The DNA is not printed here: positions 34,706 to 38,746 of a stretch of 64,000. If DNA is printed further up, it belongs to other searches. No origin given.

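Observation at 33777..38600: Second motif-bounded AT-richer island next to rnpB, carrying a giant PEP-utilizing-family protein with duplicated phosphohistidine domains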

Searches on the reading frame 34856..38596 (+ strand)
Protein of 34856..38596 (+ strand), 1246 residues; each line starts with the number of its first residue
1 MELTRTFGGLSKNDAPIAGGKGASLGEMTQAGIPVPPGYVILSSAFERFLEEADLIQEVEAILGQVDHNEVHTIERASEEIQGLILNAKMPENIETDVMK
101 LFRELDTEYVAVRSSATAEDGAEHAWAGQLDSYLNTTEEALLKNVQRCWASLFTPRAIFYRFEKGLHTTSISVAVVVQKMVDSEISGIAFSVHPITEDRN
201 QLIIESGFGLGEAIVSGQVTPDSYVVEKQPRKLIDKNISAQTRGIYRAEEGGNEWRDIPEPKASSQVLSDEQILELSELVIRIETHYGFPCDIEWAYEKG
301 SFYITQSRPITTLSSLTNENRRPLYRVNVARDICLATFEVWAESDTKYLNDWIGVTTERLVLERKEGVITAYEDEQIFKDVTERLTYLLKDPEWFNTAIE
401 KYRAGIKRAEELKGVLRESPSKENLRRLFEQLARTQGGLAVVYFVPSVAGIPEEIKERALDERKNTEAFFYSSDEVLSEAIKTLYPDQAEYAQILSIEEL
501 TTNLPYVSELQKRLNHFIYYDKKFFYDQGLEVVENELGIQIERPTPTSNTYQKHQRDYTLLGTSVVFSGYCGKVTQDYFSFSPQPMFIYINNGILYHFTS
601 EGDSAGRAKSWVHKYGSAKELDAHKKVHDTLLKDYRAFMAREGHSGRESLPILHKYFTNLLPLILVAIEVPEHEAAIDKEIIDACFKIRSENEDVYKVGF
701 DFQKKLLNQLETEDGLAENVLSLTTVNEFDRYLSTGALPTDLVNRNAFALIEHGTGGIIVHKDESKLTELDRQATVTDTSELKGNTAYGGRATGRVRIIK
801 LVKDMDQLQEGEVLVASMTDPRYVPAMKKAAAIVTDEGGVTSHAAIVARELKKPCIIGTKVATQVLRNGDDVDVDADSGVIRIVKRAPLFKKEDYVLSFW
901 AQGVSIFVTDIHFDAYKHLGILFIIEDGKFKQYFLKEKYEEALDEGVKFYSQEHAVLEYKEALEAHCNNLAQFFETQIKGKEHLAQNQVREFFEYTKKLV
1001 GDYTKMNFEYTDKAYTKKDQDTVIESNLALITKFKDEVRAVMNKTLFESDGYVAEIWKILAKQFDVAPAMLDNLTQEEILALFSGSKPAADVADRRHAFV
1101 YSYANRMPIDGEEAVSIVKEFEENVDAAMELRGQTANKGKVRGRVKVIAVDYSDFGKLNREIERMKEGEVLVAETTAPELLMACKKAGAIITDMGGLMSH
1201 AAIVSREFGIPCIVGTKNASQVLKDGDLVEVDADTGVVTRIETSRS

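Call 5: search_protein_families(library=pfam, proteins=[window:34856-38596:+], max_evalue=0.01)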
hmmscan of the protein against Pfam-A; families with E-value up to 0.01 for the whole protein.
window:34856-38596:+ (1246 aa): 3 families
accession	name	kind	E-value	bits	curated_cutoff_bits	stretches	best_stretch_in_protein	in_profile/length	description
PF01326.24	PPDK_N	-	2.7e-99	333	27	1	17-320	3-319/328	Pyruvate phosphate dikinase, AMP/ATP-binding domain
PF00391.29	PEP-utilizers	-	9.1e-53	176.2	23.1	2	809-879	2-72/72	PEP-utilising enzyme, mobile domain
PF02350.25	Epimerase_2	-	0.0014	18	30.6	0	804-856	235-282/347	UDP-N-acetylglucosamine 2-epimerase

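Call 7: search_protein_families(library=ncbifam, proteins=[window:34856-38596:+], max_evalue=0.01)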
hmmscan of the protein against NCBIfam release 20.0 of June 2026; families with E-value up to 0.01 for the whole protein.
window:34856-38596:+ (1246 aa): 31 families (the best 25 are shown)
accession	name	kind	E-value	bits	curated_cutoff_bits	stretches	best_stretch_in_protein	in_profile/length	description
NF005057.0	PRK06464.1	equivalog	1.3e-165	552.6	598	3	4-319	7-344/798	phosphoenolpyruvate synthase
TIGR01418.1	PEP_synth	equivalog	1.7e-160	536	739.75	3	5-324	3-343/784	pyruvate, water dikinase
NF004878.0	PRK06241.1-3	subfamily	3.7e-136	455.5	945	3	7-317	8-318/891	phosphoenolpyruvate synthase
NF052632.1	undecylprod_RedH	equivalog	4.5e-123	412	1350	3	8-337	7-319/880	undecylprodigiosin ligase RedH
NF041857.1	RIF_Ptrans_rph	equivalog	1.4e-121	407.4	999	3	8-327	7-327/864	rifamycin-inactivating phosphotransferase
NF004877.0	PRK06241.1-2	subfamily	5.7e-121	405.4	866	3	7-319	8-321/869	phosphoenolpyruvate synthase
NF052631.1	prodigiosin_PigC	equivalog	7.2e-120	401.4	1300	3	9-316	7-303/883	prodigiosin ligase PigC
NF004881.0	PRK06241.2-2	equivalog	9e-112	375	883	3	17-315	18-315/898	phosphoenolpyruvate synthase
NF004879.0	PRK06241.1-4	equivalog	1.5e-111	374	976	3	7-320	8-322/868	phosphoenolpyruvate synthase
NF004883.0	PRK06241.2-4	equivalog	4.2e-90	303.2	1063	3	19-321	33-338/928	phosphoenolpyruvate synthase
NF000283.1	RPH_KJ151292.1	equivalog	3.1e-86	290.3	1700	3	18-319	20-322/865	rifamycin-inactivating phosphotransferase Rph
NF004880.0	PRK06241.2-1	equivalog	8.3e-85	285.3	972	4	14-228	14-225/837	phosphoenolpyruvate synthase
NF004882.0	PRK06241.2-3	equivalog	1.1e-66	225.6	850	3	17-314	12-280/827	phosphoenolpyruvate synthase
NF006153.0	PRK08296.1-5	subfamily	6.3e-56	190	578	2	773-886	495-608/608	hypothetical protein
NF006152.0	PRK08296.1-4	equivalog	2.2e-46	158.5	723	2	774-884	498-608/609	hypothetical protein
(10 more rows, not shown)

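Call 8: search_solved_structures(query=window:34856-38596:+, max_evalue=0.001)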
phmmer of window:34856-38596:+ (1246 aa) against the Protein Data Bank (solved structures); distinct sequences matched with E-value up to 0.001: 31.
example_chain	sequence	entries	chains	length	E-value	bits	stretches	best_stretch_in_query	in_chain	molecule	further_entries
8a8e_A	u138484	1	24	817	9.7e-98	331.5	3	60-315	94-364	Phosphoenolpyruvate synthase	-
9dae_A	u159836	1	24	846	1e-86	294.9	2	10-299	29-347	Phosphoenolpyruvate synthase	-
5fbs_A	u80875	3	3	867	3.4e-80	273.4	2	13-326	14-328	Phosphoenolpyruvate synthase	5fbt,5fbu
5hv2_A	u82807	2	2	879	3.6e-80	273.3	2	13-326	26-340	Phosphoenolpyruvate synthase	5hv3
5hv1_A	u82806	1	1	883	3.6e-80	273.3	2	13-326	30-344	Phosphoenolpyruvate synthase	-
2ols_A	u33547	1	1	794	7.2e-65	222.6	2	7-326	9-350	Phosphoenolpyruvate synthase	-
5hv6_A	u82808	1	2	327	3.1e-62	213.9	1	13-312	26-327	Phosphoenolpyruvate synthase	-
9goj_A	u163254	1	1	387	1.1e-56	195.5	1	3-314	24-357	Phosphoenolpyruvate synthase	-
2x0s_A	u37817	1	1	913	1.4e-15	59.4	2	11-60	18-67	PYRUVATE PHOSPHATE DIKINASE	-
2e28_A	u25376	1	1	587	1.2e-13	53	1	783-881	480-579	Pyruvate kinase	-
5jvn_A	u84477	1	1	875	1.2e-09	39.8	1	809-860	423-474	Pyruvate, phosphate dikinase, chloroplastic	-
1vbg_A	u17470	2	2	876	1.2e-09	39.7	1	775-859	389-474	pyruvate,orthophosphate dikinase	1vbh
5jvj_A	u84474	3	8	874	2.1e-09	38.9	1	810-859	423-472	Pyruvate, phosphate dikinase, chloroplastic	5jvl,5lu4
1kbl_A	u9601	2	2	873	6.9e-09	37.2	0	790-858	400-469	PYRUVATE PHOSPHATE DIKINASE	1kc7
1dik_A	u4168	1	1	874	7.3e-09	37.1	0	790-858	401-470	PYRUVATE PHOSPHATE DIKINASE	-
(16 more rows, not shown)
